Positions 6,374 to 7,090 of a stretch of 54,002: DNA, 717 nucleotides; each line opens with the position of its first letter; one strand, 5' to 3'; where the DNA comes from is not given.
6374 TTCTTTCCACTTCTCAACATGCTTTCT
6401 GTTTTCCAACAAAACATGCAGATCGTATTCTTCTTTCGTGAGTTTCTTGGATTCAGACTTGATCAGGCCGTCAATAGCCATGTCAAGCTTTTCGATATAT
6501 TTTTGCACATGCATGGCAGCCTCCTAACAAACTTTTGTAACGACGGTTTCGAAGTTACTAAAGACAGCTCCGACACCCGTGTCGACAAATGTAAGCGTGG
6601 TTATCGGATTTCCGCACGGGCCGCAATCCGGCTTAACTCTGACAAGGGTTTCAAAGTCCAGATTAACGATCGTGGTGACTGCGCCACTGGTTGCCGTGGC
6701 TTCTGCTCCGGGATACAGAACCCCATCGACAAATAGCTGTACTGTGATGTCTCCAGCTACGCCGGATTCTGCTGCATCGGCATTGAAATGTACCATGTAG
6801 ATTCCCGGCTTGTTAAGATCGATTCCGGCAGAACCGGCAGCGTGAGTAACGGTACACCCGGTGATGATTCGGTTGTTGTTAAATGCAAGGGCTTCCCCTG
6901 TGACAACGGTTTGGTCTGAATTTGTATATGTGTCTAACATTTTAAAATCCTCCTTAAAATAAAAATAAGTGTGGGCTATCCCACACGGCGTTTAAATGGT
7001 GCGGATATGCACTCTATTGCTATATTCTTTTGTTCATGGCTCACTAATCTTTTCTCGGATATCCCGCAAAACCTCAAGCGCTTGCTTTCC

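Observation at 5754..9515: Eleven-gene translationally coupled cargo operon next to attP encoding exosporium/spore-coat-like proteins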

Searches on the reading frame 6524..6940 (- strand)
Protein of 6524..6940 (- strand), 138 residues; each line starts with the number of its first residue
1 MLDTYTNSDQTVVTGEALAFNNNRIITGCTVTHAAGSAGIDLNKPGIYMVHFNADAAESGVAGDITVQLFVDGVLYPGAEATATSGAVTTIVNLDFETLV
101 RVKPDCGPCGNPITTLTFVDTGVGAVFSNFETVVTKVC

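Call 5: search_protein_families(library=pfam, max_evalue=0.1, proteins=[window:6524-6940:-])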
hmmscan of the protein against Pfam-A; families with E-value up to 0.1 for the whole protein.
window:6524-6940:- (138 aa): 2 families
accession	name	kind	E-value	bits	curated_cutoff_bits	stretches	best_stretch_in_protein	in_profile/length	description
PF18573.7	BclA_C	-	6.6e-08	32.9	38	1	11-102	10-103/128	BclA C-terminal domain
PF18981.6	InlK_D3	-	0.006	17.1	25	1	40-69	44-73/75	Internalin K domain (D3/D4)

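Call 6: search_protein_families(library=phrogs, max_evalue=0.1, proteins=[window:6524-6940:-])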
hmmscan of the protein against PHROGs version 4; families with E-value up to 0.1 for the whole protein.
window:6524-6940:- (138 aa): 2 families
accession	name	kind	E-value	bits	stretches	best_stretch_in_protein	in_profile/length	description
phrog_20016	-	unknown function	1.3e-08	35.6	1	7-107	7-115/141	-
phrog_30509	-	tail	1.5e-05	25.3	1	6-60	125-179/254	collagen like minor tail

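Call 7: search_protein_families(library=ncbifam, max_evalue=0.1, proteins=[window:6524-6940:-])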
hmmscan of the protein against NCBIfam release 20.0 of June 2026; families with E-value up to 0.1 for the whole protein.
window:6524-6940:- (138 aa): 0 families

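Call 23: find_homologous_proteins(query=window:6524-6940:-)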
Query window:6524-6940:- (138 aa): 27 proteins with E <= 0.001 among 199 candidates.
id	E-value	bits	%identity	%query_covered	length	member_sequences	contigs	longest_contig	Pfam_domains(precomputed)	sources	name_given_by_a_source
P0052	8.9e-78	277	91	100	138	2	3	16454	-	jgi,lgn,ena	-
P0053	1.3e-63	231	80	100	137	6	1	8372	PF18573.8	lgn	-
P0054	4.4e-59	216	72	100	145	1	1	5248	-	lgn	-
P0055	4.2e-58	213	76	100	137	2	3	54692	-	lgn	-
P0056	5.4e-56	206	72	100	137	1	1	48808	PF18573.8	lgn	-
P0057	1.6e-55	205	72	100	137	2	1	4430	PF18573.8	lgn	-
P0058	1.6e-55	205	72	100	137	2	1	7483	-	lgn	-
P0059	1.9e-54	201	70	100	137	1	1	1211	-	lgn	-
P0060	7.4e-53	196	70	100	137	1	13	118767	-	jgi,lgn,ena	-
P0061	3.9e-52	194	68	100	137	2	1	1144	-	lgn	-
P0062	1.4e-50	189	69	99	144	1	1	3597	-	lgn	-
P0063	1.4e-48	182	66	100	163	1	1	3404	-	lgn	-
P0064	1.6e-48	182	65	100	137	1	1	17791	-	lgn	-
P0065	4.3e-47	177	66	99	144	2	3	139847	-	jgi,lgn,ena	-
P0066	1.4e-46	176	66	99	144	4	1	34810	-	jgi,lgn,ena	-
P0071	1.9e-44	169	66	99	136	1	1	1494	PF18573.8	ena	-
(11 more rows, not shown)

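Call 26: search_solved_structures(query=A2, max_evalue=1, show_alignments=2)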
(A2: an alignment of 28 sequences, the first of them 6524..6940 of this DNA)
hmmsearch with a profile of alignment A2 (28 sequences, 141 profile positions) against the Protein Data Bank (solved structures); distinct sequences matched with E-value up to 1: 8.
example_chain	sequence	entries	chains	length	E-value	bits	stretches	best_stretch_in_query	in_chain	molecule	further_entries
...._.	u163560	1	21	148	0.00026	24.4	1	5-134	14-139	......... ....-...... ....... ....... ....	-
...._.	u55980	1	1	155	0.0024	21.2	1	20-89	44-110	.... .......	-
2r6q_A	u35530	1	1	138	0.0028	21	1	20-89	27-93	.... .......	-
3twi_A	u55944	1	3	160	0.0039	20.5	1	20-88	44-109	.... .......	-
2z5w_A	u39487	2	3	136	0.0053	20.1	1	20-89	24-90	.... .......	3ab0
1wck_A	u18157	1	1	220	0.0085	19.4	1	20-89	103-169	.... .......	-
4l3a_A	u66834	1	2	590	0.28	14.5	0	15-59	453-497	Internalin K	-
6lbe_B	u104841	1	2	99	0.45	13.9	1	68-87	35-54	Beta-2-microglobulin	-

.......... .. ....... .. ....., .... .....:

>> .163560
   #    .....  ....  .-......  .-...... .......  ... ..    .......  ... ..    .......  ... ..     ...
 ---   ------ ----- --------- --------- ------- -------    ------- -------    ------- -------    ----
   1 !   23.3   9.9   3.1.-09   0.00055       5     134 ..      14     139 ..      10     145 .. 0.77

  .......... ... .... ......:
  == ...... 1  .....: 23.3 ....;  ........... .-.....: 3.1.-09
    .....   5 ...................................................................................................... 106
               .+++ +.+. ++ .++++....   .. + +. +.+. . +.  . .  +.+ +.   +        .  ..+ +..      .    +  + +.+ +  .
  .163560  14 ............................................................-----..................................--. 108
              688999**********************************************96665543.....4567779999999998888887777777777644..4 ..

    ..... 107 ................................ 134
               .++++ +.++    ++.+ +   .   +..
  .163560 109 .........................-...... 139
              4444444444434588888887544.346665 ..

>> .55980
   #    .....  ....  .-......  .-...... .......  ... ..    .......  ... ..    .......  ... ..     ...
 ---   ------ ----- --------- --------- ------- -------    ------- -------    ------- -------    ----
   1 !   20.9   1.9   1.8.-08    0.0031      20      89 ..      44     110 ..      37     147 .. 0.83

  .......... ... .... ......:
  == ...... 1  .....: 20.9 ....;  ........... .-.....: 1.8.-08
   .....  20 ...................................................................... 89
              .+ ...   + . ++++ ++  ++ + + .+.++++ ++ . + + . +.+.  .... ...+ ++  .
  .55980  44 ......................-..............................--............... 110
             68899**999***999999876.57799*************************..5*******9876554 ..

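Call 31: predict_structure(alignment_id=A2)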
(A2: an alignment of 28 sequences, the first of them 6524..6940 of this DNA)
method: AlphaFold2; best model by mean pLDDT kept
length: 138 residues; sequences in the alignment: 28
mean_pLDDT: 92.4   pTM: 0.87
mean pLDDT of the five models: 92.4, 91.9, 91.9, 90.7, 90.5
residues with pLDDT >= 90: 114; 70-90: 16; 50-70: 7; < 50: 1
segments of 3 or more residues with pLDDT < 50: none
pLDDT, mean of each block of 10 residues (from residue 1): 96 97 89 95 94 95 96 95 93 97 67 88 97 94
secondary structure, 60 per line:
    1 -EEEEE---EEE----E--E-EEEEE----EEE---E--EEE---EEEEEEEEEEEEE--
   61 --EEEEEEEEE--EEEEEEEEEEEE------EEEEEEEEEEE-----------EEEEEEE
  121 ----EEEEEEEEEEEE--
elements in order: E2-6 E10-12 E22-26 E31-33 E40-42 E46-58 E63-71 E74-85 E92-102 E114-120 E125-136

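Call 33: fold_search(model_id=the predicted structure, library=pdb)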
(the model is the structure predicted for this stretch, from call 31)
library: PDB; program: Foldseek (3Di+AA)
matches with E <= 10: 1600; with E <= 0.001: 120
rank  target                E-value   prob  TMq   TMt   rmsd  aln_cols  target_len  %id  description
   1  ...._M                9.6e-09  1.00  0.80  0.82   1.9       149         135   19  C-terminal domain of the F-ENA tip fibrillum F-BclA from Bacillus thuringiensis (released 2025-03-12)
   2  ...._B                1.5e-08  1.00  0.81  0.81   1.9       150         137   19  C-terminal domain of the F-ENA tip fibrillum F-BclA from Bacillus thuringiensis (released 2025-03-12)
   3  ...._K                1.7e-08  1.00  0.80  0.80   2.0       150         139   19  C-terminal domain of the F-ENA tip fibrillum F-BclA from Bacillus thuringiensis (released 2025-03-12)
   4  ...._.                2.9e-08  1.00  0.81  0.80   1.9       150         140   19  C-terminal domain of the F-ENA tip fibrillum F-BclA from Bacillus thuringiensis (released 2025-03-12)
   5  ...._R                3.8e-08  1.00  0.80  0.79   2.0       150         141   19  C-terminal domain of the F-ENA tip fibrillum F-BclA from Bacillus thuringiensis (released 2025-03-12)
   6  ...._L                4.9e-08  1.00  0.80  0.79   1.9       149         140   19  C-terminal domain of the F-ENA tip fibrillum F-BclA from Bacillus thuringiensis (released 2025-03-12)
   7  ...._S                1.2e-07  1.00  0.77  0.77   2.7       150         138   18  C-terminal domain of the F-ENA tip fibrillum F-BclA from Bacillus thuringiensis (released 2025-03-12)
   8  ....                  1.5e-07  1.00  0.70  0.71   3.4       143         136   15  Bacillus collagen-like protein of anthracis P159S mutant (released 2012-03-14)
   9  3twi_A                2.7e-07  1.00  0.72  0.73   3.0       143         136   14  Variable Lymphocyte Receptor Recognition of the Immunodominant Glycoprotein of Bacillus anthracis Spores (released 2012-03-14)
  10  2r6q                  3.5e-07  1.00  0.73  0.73   3.1       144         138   17  Crystal Structure of BclA-island Construct (released 2009-03-10)
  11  1wck                  3.5e-07  1.00  0.72  0.73   3.1       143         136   17  Crystal structure of the C-terminal domain of BclA, the major antigen of the exosporium of the Bacillus anthracis spore. (released 2005-10-25)
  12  2z5w                  3.6e-07  1.00  0.73  0.74   3.1       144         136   17  tBclA, a recombinant spore surface protein from Bacillus anthracis (released 2008-04-22)
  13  7r5i_C                2.0e-06  1.00  0.70  0.66   4.0       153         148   15  High resolution Crystal structure of ExsFA, a Bacillus cereus spore exosporium protein (released 2023-08-23)
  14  9k09_A                2.2e-06  1.00  0.69  0.29   3.5       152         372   12  Cyanophage A4 portal-tail complex (released 2025-04-09)
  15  8d02                  2.4e-06  1.00  0.74  0.70   3.8       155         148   15  Crystal Structure of Bacillus anthracis BxpB (released 2023-05-24)
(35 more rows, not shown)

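Call 62: fold_search(model_id=the predicted structure, library=viral)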
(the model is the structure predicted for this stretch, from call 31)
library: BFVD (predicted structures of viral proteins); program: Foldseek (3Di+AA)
matches with E <= 10: 1904; with E <= 0.001: 320
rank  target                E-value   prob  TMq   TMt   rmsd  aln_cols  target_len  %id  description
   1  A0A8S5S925            2.8e-13  1.00  0.95  0.92   1.2       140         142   36  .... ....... [Phage sp. ctGns7]
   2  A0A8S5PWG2            7.9e-12  1.00  0.88  0.89   1.7       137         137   26  Uncharacterized protein [Myoviridae sp. ctWiL39]
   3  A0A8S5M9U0            4.5e-11  1.00  0.89  0.89   1.2       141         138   25  Uncharacterized protein [Siphoviridae sp. ctv4j104]
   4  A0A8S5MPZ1            7.5e-11  1.00  0.89  0.94   1.4       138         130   25  Uncharacterized protein [Podoviridae sp. ctoqT5]
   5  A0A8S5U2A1            8.3e-11  1.00  0.88  0.90   1.8       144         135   22  Uncharacterized protein [Siphoviridae sp. ctqzz19]
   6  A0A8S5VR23            2.6e-10  1.00  0.85  0.87   2.1       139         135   23  (no name in the UniProt tables at hand)
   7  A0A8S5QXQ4            3.2e-09  1.00  0.84  0.76   3.1       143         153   22  Uncharacterized protein [Siphoviridae sp. ct9lR64]
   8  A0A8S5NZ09            4.1e-09  1.00  0.84  0.81   2.4       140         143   25  Uncharacterized protein [Siphoviridae sp. ctiMP24]
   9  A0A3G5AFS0            1.0e-08  1.00  0.80  0.10   2.7       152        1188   16  Uncharacterized protein [Solivirus sp.]
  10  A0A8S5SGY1            1.5e-08  1.00  0.87  0.83   1.8       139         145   20  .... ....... [Siphoviridae sp. ctzyE57]
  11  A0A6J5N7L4            5.9e-08  1.00  0.75  0.54   3.5       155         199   15  Uncharacterized protein [uncultured Caudovirales phage]
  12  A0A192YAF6            1.1e-07  1.00  0.72  0.71   3.3       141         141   13  Fibritin neck whiskers [Morganella phage vB_MmoM_MP1]
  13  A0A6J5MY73            1.1e-07  1.00  0.72  0.52   3.9       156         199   15  Uncharacterized protein [uncultured Caudovirales phage]
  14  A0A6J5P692            1.6e-07  1.00  0.73  0.52   5.7       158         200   14  Collagen triple helix repeat [uncultured Caudovirales phage]
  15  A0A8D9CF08            1.6e-07  1.00  0.77  0.45   3.7       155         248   14  Uncharacterized protein [uncultured marine phage]
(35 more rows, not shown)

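Call 63: search_dna_similar(query=window:6524-6940:-, collection=phages, mode=protein, max_evalue=0.001, max_rows=30)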
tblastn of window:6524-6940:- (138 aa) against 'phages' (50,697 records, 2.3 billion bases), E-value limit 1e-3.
Records with a match: 3; places in all: 3; records where one place covers at least 80% of the query: 3.
Best place of each record, by identity: <60% 3.
By first word of the organism name: Bacteriophage 2; Dulem 1.
By host as written in the record: - 2; Varecia variegata 1.
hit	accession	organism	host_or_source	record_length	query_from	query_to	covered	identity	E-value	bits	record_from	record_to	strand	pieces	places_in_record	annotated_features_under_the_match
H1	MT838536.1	Bacteriophage sp.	human fecal samples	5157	2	137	99%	46.7%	2e-27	111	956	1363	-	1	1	record has no annotation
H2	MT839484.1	Bacteriophage sp.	human fecal samples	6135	1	111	80%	31.9%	7e-6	50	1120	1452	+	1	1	record has no annotation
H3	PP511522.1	Dulem virus 35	Varecia variegata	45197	1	111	80%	31.0%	2e-4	45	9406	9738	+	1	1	hypothetical protein (x2)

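Call 66: get_annotated_region(hit=H1, flank=5000)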
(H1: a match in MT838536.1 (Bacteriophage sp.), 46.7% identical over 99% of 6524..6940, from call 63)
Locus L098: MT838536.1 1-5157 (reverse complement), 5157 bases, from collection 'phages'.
description: UNVERIFIED: Bacteriophage sp. clone scaffold_7962 genomic sequence.
organism: Bacteriophage sp. (NCBI taxid 38018)
taxonomy: Viruses
host: -; source: human fecal samples; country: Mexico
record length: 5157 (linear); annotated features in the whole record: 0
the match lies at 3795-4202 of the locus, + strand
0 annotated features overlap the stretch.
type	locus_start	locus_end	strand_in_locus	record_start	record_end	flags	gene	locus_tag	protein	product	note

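Call 76: get_annotated_region(hit=H3, flank=6000)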
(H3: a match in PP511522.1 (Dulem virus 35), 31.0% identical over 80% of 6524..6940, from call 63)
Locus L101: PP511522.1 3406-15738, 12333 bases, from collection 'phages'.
description: Dulem virus 35 isolate Duke_24FS_4, complete genome.
organism: Dulem virus 35 (NCBI taxid 3145753)
taxonomy: Viruses; Duplodnaviria; Heunggongvirae; Uroviricota; Caudoviricetes
host: Varecia variegata; source: feces; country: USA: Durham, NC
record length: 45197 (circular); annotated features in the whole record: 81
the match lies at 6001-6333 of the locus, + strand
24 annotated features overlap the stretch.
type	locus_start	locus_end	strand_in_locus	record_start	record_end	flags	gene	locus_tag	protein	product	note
CDS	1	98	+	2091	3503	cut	-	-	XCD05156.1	portal protein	-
CDS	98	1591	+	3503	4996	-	-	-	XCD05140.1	hypothetical protein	-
CDS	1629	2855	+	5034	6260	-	-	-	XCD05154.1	minor capsid protein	-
CDS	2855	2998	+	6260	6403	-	-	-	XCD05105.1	hypothetical protein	-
CDS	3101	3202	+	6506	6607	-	-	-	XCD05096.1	hypothetical protein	-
CDS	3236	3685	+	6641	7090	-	-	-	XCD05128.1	hypothetical protein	-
CDS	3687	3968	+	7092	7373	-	-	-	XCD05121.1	hypothetical protein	-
CDS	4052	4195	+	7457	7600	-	-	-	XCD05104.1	hypothetical protein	-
CDS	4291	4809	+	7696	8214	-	-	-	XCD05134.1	hypothetical protein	-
CDS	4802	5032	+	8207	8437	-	-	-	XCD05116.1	hypothetical protein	-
CDS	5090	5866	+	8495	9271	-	-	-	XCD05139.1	hypothetical protein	-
CDS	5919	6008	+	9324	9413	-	-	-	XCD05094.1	hypothetical protein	-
CDS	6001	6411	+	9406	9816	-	-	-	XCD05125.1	hypothetical protein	-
CDS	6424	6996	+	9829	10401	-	-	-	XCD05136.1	hypothetical protein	-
CDS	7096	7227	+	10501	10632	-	-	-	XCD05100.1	hypothetical protein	-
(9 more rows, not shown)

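Call 78: search_protein_families(library=phrogs, max_evalue=0.001, proteins=[L098:1866-2156:+, L098:2249-2791:+])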
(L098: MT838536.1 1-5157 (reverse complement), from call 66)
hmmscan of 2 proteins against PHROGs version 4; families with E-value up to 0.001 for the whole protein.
L098:1866-2156:+ (96 aa): 3 families
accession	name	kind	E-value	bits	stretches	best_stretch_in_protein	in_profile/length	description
phrog_248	-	transcription regulation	2.2e-06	28.9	1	22-65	86-127/161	transcriptional activator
phrog_1740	-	transcription regulation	1.5e-05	24.7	1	28-74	169-215/567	RNA polymerase sigma factor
phrog_36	-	transcription regulation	0.00013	22.6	1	27-63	139-175/220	transcriptional regulator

L098:2249-2791:+ (180 aa): 2 families
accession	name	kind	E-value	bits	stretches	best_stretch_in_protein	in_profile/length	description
phrog_21718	-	unknown function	3.4e-11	44.3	1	4-139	10-143/159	-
phrog_6438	-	unknown function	0.00044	20.2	1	79-169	37-121/426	-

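Call 99: search_protein_families(library=ncbifam, max_evalue=10, proteins=[L098:2967-3671:+, L101:5090-5866:+])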
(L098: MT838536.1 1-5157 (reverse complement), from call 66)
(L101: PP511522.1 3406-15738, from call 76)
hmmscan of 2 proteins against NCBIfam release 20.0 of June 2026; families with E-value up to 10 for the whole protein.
L098:2967-3671:+ (234 aa): 1 family
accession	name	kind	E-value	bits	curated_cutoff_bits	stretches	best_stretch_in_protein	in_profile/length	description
NF033481.2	auto_Ata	exception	0.042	11.1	2500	1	103-141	1753-1791/1862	trimeric autotransporter adhesin Ata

L101:5090-5866:+ (258 aa): 1 family
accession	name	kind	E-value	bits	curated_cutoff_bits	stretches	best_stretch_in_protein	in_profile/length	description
NF041291.1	StbC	equivalog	0.048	14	100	1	141-208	36-103/122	plasmid stabilization protein StbC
